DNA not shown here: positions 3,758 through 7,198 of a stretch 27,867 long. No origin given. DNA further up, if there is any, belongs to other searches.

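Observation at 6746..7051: The sorting-signal look-alike is internal: PGF-TM-polybasic followed by a 56-residue charged tail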

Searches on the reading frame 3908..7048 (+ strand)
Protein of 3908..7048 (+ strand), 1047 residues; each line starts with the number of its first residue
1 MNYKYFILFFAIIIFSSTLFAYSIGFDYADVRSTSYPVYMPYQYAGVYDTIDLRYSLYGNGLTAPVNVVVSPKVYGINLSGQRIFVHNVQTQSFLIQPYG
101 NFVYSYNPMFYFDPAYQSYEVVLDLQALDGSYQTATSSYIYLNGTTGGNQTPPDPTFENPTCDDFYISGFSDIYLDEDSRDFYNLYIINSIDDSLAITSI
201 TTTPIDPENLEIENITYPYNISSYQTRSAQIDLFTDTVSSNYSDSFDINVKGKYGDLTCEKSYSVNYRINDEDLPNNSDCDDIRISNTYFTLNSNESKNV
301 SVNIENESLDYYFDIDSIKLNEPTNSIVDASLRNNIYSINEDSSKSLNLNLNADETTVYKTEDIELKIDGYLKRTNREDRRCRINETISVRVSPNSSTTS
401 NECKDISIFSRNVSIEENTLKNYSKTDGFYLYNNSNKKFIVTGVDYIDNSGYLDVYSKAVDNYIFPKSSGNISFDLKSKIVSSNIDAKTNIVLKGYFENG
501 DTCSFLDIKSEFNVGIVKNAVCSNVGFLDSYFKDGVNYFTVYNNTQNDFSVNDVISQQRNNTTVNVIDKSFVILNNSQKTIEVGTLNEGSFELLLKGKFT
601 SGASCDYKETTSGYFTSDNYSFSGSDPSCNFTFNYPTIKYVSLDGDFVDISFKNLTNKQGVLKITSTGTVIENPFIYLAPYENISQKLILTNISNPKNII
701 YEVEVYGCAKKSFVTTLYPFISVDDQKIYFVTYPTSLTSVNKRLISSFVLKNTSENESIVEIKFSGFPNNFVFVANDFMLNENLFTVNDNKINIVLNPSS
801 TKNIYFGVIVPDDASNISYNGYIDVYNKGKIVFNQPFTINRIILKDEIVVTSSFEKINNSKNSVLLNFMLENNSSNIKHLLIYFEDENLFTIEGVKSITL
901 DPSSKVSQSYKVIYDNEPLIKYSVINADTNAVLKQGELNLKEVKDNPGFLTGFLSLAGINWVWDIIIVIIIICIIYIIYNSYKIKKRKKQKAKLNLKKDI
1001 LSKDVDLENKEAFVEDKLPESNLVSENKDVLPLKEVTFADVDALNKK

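Call 8: search_protein_families(library=ncbifam, proteins=[window:3908-7048:+], max_evalue=10)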
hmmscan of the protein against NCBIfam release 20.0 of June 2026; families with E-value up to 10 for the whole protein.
window:3908-7048:+ (1047 aa): 3 families
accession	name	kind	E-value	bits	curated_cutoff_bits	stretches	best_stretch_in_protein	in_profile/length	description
NF005269.0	PRK06771.1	equivalog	0.011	16.4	90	1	965-1036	5-75/97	hypothetical protein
TIGR03049.1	PS_I_psaK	equivalog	0.14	12.6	67.95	1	958-994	8-43/81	photosystem I reaction center subunit PsaK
NF041554.1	SA1362_fam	subfamily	6.4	7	42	1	964-991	30-57/70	SA1362 family protein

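Call 9: search_protein_families(library=pfam, proteins=[window:3908-7048:+], max_evalue=10)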
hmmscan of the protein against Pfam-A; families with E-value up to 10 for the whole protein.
window:3908-7048:+ (1047 aa): 8 families
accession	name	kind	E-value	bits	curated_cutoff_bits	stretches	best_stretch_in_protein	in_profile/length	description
PF06143.16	Baculo_11_kDa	-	0.024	14.6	28.4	1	925-995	9-76/84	Baculovirus 11 kDa family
PF19579.4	FtsL_2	-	0.037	14.4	24.6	1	962-1002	17-56/100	Bacteriodetes cell division protein (FtsL-like)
PF17328.7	DUF5366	-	0.039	14.5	25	1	950-986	81-117/158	Family of unknown function (DUF5366)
PF10066.14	DUF2304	-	0.29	11.9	25.5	1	947-991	48-93/106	Uncharacterized conserved protein (DUF2304)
PF07019.17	EMC6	-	0.45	11.5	23.3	1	948-986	14-48/81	EMC6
PF10883.13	DUF2681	-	1.5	9.7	28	1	965-1011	6-55/90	Protein of unknown function (DUF2681)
PF25184.1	YxzE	-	1.6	10.2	40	1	965-995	7-35/65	YxzE-like putative bacteriocin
PF12669.12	FeoB_associated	-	1.9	9.2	27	1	965-988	4-27/44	FeoB-associated Cys-rich membrane protein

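Call 11: find_homologous_proteins(query=window:3908-7048:+, max_evalue=0.001)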
Query window:3908-7048:+ (1047 aa): 11 proteins with E <= 0.001 among 8000 candidates.
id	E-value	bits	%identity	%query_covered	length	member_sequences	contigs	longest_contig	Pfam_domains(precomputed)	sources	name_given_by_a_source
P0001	0.0e+0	2288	100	100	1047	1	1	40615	-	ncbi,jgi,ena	-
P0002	0.0e+0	1241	55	100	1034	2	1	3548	-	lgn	-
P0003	0.0e+0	1211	55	97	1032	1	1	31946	-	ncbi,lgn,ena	-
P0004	0.0e+0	1193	54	98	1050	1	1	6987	-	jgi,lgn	-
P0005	0.0e+0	1158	54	100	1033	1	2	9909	-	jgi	jgi:hypothetical protein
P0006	0.0e+0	1064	51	91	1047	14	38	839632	-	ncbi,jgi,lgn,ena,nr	ncbi:hypothetical protein GW835_03440 [archaeon]|nr:hypothetical protein [archaeon] NCP79591.1 hypot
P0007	1.7e-291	988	48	98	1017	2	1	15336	-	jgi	jgi:hypothetical protein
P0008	2.1e-291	987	47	100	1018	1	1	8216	-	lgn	-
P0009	6.8e-184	632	38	86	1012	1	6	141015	-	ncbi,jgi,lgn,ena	-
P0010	3.0e-169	583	36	97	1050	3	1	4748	-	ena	-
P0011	4.2e-19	86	23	35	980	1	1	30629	PF10633.16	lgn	-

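Call 12: find_encoding_contigs(protein=window:3908-7048:+, flank=10000)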
Protein window:3908-7048:+ (1047 aa): 1 contig read that carries it; 1 place shown.
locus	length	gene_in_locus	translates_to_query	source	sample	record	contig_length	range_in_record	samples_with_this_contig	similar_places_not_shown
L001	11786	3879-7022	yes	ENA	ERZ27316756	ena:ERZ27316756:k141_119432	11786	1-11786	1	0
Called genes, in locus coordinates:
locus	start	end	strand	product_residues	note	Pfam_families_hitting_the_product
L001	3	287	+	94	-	?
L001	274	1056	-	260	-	-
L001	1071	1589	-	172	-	PF08617:CGI-121 (weak)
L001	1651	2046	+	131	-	PF01201:Ribosomal_S8e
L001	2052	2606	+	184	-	-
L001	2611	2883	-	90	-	-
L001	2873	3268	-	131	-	-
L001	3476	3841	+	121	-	-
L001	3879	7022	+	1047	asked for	-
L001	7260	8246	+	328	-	PF00297:Ribosomal_L3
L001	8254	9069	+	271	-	PF00573:Ribosomal_L4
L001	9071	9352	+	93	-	PF00276:Ribosomal_L23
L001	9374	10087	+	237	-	PF00181:Ribosomal_L2_N, PF03947:Ribosomal_L2_C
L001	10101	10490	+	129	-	PF00203:Ribosomal_S19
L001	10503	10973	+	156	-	PF00237:Ribosomal_L22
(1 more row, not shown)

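Call 17: find_related_loci(query=A1, collection=genome_contigs, flank=10000)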
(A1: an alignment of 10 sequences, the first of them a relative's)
Query A1 (1047 aa) in genome_contigs; peptide patterns used: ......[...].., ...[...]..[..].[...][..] (x = any residue, [..] = any of these).
44 stretches matched a pattern; 5 encode a relative of the query (tblastn E <= 1e-3); 5 distinct loci.
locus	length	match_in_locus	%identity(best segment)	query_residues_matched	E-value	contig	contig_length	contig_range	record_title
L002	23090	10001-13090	55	1-1042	0e+0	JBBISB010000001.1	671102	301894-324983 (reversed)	MAG: Candidatus Iainarchaeum archaeon isolate FAS170219_bin_363 NODE_1_length_671102_cov_21.388244, whole genome shotgun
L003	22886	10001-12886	52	1-957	0e+0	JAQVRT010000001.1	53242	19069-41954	MAG: Candidatus ainarchaeum sp. isolate STF1_257 NODE_1155_length_53242_cov_6.491236_Sandtown_F1, whole genome shotgun s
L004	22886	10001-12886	51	1-957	0e+0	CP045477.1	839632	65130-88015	MAG: Candidatus Forterrea multitransposorum CG_2015-17_Forterrea_25_41 chromosome, complete genome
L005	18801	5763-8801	55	1-1017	0e+0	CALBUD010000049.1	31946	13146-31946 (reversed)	MAG TPA_asm: Candidatus Diapherotrites archaeon isolate SRR7299214_bin.7_CONCOCT_v1.1_MAG genome assembly, contig: ERZ78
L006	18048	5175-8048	36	1-962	5e-154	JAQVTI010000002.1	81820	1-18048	MAG: Candidatus ainarchaeum sp. isolate STF1_294 NODE_487_length_81820_cov_5.680854_Sandtown_F1, whole genome shotgun se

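Call 36: find_encoding_contigs(protein=P0011, flank=10000, max_places=3)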
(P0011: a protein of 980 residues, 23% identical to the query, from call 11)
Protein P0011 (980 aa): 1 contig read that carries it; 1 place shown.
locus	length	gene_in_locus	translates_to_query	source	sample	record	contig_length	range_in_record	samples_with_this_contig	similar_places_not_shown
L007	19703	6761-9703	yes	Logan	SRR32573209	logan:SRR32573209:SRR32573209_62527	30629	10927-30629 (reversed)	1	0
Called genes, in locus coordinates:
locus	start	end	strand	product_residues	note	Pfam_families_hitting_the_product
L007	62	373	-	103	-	-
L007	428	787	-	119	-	PF18480:DUF5615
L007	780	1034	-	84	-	PF04255:DUF433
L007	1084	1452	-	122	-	PF08818:DUF1801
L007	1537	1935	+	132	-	PF04677:CwfJ_C_1 (weak), PF11969:DcpS_C, PF01230:HIT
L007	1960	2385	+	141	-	PF01951:Archease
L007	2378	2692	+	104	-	-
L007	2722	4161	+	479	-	PF01139:RtcB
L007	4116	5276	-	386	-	PF14420:Clr5 (faint), PF14528:LAGLIDADG_3 (faint)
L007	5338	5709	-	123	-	-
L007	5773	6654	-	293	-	-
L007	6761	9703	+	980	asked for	PF10633:NPCBM_assoc (faint)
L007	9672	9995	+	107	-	-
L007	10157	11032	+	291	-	-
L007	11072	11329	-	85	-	-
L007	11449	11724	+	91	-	PF24034:DUF7343 (faint), PF13412:HTH_24, PF01047:MarR (faint), PF12802:MarR_2 (weak)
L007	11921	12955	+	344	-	PF00297:Ribosomal_L3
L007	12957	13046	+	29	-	-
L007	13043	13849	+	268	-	PF00573:Ribosomal_L4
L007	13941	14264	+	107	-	PF00276:Ribosomal_L23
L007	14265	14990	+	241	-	PF00181:Ribosomal_L2_N (weak), PF03947:Ribosomal_L2_C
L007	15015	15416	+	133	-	PF00203:Ribosomal_S19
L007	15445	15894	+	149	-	PF00237:Ribosomal_L22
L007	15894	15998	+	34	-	-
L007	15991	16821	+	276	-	PF07650:KH_2, PF00189:Ribosomal_S3_C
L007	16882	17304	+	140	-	PF00831:Ribosomal_L29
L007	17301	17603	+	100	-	PF01253:SUI1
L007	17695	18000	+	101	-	PF01868:RNase_P-MRP_p29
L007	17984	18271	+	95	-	PF00366:Ribosomal_S17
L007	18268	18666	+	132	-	PF00238:Ribosomal_L14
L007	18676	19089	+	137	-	PF16906:Ribosomal_L26, PF00467:KOW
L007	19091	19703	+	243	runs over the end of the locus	PF08071:RS4NT (weak), PF01479:S4 (weak), PF00900:Ribosomal_S4e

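Call 38: search_protein_families(library=ncbifam, proteins=[L007:5773-6651:-, L007:10157-11029:+, L007:5338-5706:-, L007:9672-9992:+, L007:11072-11326:-], max_evalue=1)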
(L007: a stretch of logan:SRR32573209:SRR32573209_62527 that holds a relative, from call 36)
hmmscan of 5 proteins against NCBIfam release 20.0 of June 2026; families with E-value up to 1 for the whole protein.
L007:5773-6651:- (292 aa): 0 families

L007:10157-11029:+ (291 aa): 2 families
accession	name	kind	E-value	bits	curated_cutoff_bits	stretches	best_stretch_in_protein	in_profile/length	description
NF012200.0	choice_anch_D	domain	0.022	15.3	45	1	174-243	23-91/108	choice-of-anchor D domain-containing protein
NF047992.1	RP165FamHumup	equivalog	0.033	14.2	130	1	56-91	4-40/64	RP165 family protein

L007:5338-5706:- (122 aa): 1 family
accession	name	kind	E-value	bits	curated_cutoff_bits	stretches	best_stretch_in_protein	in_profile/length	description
NF005952.0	PRK08025.1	equivalog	0.049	12.8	517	1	8-118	6-113/306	kdo(2)-lipid IV(A) palmitoleoyltransferase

L007:9672-9992:+ (107 aa): 4 families
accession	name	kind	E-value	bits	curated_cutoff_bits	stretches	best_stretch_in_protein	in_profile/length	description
NF004429.0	PRK05771.2-2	equivalog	0.015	14.1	799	1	24-68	545-589/608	V-type ATP synthase subunit I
NF033880.1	Prli42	equivalog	0.091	12.6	27.5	1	73-93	8-28/31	stressosome-associated protein Prli42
TIGR04429.1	Phr_nterm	subfamily_domain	0.25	11.9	25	1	21-39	1-19/28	Phr family secreted Rap phosphatase inhibitor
NF058603.1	SCO2097_fam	equivalog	0.92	9.8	110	1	25-71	42-89/129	SCO2097 family morphological protein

L007:11072-11326:- (84 aa): 3 families
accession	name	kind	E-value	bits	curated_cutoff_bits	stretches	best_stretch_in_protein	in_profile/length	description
NF053606.1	Sta1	subfamily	0.0015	18.6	80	1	7-67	17-70/100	Sta1 family transcriptional regulator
NF040939.2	trans_reg_lrs14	equivalog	0.0035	17.3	90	1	7-67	18-72/103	Lrs14 family HTH-type transcriptional regulator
NF045593.1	bilirub_TF_BilQ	equivalog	0.073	12.8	125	1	45-81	58-100/135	bilirubin utilization transcriptional regulator BilQ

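Call 46: search_protein_representatives(alignment_id=A1)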
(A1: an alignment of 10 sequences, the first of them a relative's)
Query: 10 sequences, 1039 profile positions. Proteins with E-value up to 0.001 (for the whole library): 186; up to 1e-10: 123; up to 1e-30: 45. The best 150 are listed.
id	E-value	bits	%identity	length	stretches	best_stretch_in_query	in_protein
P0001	0.0e+00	1609.0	-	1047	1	1-1039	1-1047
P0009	0.0e+00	1393.0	-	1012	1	1-1000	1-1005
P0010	0.0e+00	1352.0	-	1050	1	1-1038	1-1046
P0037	2.9e-297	1005.2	-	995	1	7-983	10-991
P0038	8.8e-253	857.9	-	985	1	2-984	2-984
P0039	4.3e-252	855.6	-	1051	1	5-1029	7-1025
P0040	2.5e-223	760.4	-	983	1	1-982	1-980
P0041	1.9e-220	750.8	-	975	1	4-975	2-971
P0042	3.2e-220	750.1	-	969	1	4-974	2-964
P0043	4.9e-215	732.9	-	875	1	161-992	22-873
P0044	1.5e-207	708.2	-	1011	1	5-993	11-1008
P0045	2.1e-202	691.1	-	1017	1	5-994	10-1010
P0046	7.8e-195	666.1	-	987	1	4-978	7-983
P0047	9.0e-187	639.4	-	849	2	152-627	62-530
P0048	6.9e-167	573.5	-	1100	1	94-984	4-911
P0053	2.0e-57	211.1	-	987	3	278-978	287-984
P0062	4.7e-41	156.9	-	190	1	856-1034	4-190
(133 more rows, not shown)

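Call 49: find_encoding_contigs(protein=P0041, flank=10000, max_places=2)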
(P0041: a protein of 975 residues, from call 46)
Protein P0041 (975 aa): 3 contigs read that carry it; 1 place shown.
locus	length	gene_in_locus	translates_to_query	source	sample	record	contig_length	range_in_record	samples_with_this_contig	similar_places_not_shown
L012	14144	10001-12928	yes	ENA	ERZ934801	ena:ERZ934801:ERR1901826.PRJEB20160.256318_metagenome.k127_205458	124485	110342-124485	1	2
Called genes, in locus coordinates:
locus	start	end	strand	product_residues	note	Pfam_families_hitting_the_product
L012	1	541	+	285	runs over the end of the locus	-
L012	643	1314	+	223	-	PF00687:Ribosomal_L1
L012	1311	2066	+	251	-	PF00466:Ribosomal_L10, PF17777:RL10P_insert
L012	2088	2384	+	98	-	PF00428:Ribosomal_60s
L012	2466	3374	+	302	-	-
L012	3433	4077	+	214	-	-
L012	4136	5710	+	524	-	PF00176:SNF2-rel_dom (weak), PF00270:DEAD, PF04851:ResIII, PF21210:RNA_helicase_helical, PF00271:Helicase_C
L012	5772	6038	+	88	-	-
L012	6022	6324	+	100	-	-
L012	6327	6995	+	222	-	PF02732:ERCC4, PF12826:HHH_2, PF14520:HHH_5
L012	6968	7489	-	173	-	-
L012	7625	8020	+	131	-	PF01201:Ribosomal_S8e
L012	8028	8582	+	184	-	PF09721:Exosortase_EpsH (weak)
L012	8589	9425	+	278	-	-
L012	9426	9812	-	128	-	-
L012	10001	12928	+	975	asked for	-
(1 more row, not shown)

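Call 50: find_encoding_contigs(protein=P0053, flank=10000, max_places=2)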
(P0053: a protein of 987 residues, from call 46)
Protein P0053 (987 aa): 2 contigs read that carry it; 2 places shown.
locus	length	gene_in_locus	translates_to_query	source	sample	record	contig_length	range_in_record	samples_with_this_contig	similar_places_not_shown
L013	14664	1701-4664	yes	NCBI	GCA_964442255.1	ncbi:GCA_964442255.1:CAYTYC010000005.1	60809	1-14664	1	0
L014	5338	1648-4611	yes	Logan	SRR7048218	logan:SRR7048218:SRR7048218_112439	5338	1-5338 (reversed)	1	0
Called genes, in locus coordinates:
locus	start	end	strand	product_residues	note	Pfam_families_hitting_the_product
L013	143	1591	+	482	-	PF01139:RtcB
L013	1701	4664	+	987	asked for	-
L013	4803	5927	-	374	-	-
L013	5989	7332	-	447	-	-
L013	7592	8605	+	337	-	PF00297:Ribosomal_L3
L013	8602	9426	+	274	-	PF00573:Ribosomal_L4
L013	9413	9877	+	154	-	PF00276:Ribosomal_L23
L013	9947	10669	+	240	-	PF03947:Ribosomal_L2_C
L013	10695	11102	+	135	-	PF00203:Ribosomal_S19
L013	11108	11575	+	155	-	PF00237:Ribosomal_L22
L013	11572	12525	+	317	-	PF07650:KH_2, PF00189:Ribosomal_S3_C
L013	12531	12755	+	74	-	PF00831:Ribosomal_L29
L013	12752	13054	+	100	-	PF01253:SUI1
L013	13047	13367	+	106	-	PF01868:RNase_P-MRP_p29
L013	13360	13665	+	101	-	PF00366:Ribosomal_S17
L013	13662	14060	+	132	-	PF00238:Ribosomal_L14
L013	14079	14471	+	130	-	PF16906:Ribosomal_L26, PF00467:KOW (weak)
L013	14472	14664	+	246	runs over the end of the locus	PF01479:S4 (faint), PF00900:Ribosomal_S4e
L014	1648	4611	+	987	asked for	-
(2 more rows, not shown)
